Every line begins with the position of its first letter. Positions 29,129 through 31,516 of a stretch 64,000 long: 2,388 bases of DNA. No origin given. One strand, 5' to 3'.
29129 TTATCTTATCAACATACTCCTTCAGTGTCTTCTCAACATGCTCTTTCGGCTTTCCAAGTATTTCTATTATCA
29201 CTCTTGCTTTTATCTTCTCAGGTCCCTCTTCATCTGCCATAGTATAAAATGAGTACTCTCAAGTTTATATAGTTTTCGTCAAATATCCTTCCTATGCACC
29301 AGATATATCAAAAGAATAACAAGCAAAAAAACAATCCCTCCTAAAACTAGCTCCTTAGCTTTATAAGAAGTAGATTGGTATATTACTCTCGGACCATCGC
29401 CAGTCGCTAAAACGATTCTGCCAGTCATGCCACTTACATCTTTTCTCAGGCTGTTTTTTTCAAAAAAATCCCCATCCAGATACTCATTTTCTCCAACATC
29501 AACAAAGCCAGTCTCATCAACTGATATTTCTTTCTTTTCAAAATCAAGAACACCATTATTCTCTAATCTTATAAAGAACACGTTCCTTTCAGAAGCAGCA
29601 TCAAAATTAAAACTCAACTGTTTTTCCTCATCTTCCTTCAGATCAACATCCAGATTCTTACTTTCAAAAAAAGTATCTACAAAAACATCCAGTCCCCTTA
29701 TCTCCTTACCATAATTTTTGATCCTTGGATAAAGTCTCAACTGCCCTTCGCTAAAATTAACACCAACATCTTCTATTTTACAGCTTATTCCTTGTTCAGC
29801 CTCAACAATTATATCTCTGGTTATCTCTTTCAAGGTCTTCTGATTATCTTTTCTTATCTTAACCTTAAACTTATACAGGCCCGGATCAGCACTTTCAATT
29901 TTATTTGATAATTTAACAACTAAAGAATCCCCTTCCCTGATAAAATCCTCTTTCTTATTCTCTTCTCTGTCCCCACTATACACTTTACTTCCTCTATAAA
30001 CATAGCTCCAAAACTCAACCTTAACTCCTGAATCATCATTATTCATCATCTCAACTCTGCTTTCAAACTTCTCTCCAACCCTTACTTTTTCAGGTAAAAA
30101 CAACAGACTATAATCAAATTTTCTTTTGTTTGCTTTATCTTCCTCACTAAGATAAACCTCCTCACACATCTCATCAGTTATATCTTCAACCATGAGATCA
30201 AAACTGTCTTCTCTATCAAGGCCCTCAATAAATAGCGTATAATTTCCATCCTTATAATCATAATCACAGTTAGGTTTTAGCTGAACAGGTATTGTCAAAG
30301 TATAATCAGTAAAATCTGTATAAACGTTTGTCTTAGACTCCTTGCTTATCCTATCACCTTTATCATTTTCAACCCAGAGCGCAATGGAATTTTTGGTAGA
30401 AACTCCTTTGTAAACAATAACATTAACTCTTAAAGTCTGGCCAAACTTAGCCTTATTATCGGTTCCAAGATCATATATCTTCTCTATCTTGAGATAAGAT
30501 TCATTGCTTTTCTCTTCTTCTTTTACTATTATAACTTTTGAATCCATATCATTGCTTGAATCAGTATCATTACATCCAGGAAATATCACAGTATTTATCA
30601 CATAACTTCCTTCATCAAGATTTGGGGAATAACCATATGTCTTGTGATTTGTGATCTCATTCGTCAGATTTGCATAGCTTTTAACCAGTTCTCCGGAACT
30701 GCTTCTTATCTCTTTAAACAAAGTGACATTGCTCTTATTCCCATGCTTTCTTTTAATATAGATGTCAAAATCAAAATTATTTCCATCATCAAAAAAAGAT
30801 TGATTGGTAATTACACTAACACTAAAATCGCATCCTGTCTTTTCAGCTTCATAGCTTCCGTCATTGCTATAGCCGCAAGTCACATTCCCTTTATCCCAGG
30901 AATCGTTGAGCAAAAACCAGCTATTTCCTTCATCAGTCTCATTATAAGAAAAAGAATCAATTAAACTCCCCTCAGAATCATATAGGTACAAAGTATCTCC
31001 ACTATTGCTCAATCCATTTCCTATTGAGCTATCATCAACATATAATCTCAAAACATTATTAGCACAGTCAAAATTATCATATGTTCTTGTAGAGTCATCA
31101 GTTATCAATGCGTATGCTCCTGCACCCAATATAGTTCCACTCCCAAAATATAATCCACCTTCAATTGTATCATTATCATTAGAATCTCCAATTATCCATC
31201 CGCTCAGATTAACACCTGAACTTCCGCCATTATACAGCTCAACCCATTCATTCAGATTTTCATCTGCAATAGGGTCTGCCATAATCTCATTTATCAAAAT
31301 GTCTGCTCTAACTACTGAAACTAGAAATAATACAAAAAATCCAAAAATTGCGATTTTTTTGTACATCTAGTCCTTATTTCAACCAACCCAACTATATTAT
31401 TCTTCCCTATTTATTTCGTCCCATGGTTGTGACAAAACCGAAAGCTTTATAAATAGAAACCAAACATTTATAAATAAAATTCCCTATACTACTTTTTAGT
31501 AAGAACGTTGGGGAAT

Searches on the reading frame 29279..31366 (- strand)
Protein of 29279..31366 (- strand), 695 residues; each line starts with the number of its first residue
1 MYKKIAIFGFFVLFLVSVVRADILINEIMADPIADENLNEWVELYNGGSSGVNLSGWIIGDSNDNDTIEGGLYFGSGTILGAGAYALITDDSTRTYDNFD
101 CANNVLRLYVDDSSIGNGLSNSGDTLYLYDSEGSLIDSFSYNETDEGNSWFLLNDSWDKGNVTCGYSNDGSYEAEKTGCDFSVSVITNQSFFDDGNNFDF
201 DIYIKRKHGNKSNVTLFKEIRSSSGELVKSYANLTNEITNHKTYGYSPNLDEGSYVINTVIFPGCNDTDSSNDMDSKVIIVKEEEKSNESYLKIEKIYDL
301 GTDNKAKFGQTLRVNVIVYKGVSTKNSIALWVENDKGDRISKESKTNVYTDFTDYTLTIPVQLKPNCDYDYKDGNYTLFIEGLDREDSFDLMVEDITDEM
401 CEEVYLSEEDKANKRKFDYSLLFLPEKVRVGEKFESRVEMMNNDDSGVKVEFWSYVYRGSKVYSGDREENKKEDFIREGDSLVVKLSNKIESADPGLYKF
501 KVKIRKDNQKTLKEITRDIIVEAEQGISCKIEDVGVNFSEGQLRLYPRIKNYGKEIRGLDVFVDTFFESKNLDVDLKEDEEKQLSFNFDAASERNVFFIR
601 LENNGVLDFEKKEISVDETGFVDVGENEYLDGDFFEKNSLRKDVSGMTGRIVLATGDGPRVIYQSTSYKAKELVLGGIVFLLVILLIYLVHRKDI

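Call 36: search_protein_families(library=pfam, proteins=[window:29279-31366:-], max_evalue=0.00001)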
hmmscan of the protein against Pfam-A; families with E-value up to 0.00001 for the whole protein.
window:29279-31366:- (695 aa): 1 family
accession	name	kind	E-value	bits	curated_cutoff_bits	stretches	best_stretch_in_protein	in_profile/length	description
PF00932.25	LTD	-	2.1e-21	76.8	34.3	1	21-142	6-108/109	Lamin Tail Domain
